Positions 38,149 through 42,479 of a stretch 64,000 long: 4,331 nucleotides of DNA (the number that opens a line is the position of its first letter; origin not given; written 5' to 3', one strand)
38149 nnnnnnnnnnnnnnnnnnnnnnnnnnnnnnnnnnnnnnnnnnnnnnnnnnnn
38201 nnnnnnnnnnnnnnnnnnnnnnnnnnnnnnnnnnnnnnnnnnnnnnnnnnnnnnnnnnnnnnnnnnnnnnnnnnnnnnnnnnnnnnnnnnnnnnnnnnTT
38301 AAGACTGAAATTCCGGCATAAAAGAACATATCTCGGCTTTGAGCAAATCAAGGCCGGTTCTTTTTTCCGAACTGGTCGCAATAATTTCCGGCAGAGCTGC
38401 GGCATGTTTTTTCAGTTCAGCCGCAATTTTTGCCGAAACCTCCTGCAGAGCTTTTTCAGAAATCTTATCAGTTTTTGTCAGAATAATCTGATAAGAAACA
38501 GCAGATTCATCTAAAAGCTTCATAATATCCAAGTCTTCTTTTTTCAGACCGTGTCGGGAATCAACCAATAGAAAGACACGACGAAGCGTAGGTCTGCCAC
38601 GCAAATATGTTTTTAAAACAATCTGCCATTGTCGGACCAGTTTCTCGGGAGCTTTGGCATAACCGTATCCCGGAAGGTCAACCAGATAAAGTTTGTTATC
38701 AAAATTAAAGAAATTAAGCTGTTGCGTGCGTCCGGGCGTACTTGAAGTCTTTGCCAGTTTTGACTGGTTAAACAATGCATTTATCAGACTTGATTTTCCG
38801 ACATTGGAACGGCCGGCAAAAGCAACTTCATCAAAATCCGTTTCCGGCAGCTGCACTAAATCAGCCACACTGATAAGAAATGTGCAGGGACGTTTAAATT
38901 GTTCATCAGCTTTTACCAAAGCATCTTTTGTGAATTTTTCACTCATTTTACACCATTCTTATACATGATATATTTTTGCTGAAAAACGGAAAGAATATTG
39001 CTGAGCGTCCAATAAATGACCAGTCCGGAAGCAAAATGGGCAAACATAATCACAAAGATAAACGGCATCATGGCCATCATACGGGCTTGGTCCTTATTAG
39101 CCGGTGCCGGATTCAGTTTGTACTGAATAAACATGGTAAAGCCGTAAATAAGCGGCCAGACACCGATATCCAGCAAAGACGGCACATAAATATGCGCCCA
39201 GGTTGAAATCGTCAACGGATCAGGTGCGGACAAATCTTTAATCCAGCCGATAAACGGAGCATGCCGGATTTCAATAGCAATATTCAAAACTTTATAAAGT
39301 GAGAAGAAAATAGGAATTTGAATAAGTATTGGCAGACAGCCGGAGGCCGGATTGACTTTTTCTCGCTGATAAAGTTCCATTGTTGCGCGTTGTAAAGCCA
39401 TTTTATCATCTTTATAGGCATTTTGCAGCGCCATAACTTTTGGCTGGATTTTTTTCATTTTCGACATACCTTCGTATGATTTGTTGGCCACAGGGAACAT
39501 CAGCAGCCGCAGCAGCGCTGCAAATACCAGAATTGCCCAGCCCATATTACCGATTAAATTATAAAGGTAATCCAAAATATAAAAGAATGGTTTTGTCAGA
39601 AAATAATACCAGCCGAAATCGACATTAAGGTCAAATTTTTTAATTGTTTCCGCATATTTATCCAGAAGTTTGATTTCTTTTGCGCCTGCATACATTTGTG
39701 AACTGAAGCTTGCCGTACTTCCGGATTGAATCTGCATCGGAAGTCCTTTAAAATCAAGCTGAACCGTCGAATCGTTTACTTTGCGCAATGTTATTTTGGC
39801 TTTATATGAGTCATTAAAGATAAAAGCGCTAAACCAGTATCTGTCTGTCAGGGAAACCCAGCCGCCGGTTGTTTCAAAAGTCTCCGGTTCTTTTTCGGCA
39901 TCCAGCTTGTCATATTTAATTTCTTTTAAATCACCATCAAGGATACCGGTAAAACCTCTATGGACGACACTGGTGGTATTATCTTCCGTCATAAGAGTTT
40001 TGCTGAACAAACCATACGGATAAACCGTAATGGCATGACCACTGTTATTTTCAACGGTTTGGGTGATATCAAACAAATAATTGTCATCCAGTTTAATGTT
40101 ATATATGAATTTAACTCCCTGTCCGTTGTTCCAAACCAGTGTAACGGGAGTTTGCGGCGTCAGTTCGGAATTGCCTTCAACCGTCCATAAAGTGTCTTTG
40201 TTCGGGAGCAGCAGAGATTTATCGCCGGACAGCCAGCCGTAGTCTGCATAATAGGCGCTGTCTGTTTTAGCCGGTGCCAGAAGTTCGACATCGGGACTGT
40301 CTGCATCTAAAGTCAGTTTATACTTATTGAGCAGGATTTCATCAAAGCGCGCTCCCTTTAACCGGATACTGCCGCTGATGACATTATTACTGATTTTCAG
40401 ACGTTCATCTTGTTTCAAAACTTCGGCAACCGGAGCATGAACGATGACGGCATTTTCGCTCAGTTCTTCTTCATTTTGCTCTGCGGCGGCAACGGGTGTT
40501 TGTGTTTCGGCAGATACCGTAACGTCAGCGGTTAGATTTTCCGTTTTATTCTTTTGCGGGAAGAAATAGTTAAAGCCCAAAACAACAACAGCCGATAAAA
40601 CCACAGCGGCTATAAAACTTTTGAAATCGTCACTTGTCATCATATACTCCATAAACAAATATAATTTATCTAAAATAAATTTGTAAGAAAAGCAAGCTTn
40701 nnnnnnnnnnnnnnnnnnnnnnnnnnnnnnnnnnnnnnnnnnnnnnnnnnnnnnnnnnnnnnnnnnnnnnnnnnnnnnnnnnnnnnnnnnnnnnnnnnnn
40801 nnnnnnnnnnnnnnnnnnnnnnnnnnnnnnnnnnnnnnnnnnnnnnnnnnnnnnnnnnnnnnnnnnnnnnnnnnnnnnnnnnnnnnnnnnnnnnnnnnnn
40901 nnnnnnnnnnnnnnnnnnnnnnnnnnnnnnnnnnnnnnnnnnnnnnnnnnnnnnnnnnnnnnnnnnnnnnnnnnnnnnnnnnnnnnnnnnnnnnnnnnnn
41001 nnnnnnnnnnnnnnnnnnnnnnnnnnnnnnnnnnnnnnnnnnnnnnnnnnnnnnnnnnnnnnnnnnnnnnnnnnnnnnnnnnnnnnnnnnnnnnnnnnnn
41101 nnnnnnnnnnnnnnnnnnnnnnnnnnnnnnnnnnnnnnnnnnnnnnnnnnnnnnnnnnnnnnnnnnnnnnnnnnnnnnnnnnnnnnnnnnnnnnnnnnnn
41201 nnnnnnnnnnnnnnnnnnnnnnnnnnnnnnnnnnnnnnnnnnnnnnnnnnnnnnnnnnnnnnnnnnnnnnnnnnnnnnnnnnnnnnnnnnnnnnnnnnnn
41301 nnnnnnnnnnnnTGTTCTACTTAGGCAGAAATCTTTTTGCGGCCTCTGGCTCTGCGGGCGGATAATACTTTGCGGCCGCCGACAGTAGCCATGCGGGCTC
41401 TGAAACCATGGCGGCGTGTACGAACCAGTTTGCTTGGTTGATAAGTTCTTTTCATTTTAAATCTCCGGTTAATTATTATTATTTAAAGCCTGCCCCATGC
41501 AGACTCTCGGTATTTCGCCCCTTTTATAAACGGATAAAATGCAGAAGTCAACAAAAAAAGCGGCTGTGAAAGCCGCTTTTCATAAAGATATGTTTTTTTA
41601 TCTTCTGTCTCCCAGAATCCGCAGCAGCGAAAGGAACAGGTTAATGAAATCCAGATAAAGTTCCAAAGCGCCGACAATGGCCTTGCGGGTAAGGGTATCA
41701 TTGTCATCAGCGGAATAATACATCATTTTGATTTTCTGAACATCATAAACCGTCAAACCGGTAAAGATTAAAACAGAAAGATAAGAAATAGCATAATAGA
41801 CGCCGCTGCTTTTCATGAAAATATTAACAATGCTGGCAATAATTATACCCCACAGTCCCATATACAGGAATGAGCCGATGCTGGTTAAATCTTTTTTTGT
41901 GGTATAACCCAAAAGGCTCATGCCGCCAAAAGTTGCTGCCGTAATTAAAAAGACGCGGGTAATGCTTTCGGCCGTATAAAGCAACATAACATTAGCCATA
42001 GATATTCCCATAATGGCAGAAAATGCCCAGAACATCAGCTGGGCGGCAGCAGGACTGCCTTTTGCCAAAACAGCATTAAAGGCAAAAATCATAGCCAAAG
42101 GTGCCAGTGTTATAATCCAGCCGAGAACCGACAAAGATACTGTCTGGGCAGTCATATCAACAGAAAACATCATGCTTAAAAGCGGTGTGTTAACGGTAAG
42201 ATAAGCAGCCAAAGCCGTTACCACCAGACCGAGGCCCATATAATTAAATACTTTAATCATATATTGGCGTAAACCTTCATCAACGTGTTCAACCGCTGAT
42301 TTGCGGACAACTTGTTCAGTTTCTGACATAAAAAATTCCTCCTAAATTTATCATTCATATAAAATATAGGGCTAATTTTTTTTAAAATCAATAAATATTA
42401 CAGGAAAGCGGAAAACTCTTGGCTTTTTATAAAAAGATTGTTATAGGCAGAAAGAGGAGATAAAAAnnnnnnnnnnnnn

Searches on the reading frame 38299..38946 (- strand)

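Call 10: search_protein_families(library=pfam, proteins=[window:38299-38946:-], max_evalue=0.001)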
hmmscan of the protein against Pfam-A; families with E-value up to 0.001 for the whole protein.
window:38299-38946:- (215 aa): 8 families
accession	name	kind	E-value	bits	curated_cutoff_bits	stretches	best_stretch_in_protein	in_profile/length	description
PF01926.29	MMR_HSR1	-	8.9e-21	74.6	21.9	1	40-158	1-113/113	50S ribosome-binding GTPase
PF03193.22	RsgA_GTPase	-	1.7e-09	38.2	30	1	40-94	108-168/174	RsgA GTPase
PF02421.24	FeoB_N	-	2.1e-07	31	27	1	40-205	2-155/156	Ferrous iron transport protein B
PF00735.24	Septin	-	1.5e-06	28.1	26.2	0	125-192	118-184/280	Septin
PF00009.33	GTP_EFTU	-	4.6e-06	26.8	26.5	1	124-208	96-184/188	Elongation factor Tu GTP binding domain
PF00350.29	Dynamin_N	-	0.00015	22.2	27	0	41-65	1-25/168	Dynamin family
PF02492.25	cobW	-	0.00034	20.7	20.7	0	99-183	96-177/180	CobW/HypB/UreG, nucleotide-binding domain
PF09439.16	SRPRB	-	0.00074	19.4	25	0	40-130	5-82/178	Signal recognition particle receptor beta subunit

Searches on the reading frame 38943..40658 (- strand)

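Call 10: search_protein_families(library=pfam, proteins=[window:38943-40658:-], max_evalue=0.001)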
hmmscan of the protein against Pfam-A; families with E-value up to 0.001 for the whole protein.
window:38943-40658:- (571 aa): 2 families
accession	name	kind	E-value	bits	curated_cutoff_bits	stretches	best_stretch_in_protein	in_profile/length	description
PF14849.12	YidC_periplas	-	2.1e-72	244.9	24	1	86-360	1-282/283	YidC periplasmic domain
PF02096.25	60KD_IMP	-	2.2e-56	190.8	35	1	372-565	1-162/163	60Kd inner membrane protein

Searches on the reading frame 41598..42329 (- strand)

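Call 10: search_protein_families(library=pfam, proteins=[window:41598-42329:-], max_evalue=0.001)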
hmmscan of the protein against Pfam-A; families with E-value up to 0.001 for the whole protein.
window:41598-42329:- (243 aa): 1 family
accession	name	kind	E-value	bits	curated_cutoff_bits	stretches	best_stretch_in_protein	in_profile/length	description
PF01027.25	Bax1-I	-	3.7e-60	203.7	34.1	1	21-239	1-207/207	Inhibitor of apoptosis-promoting Bax1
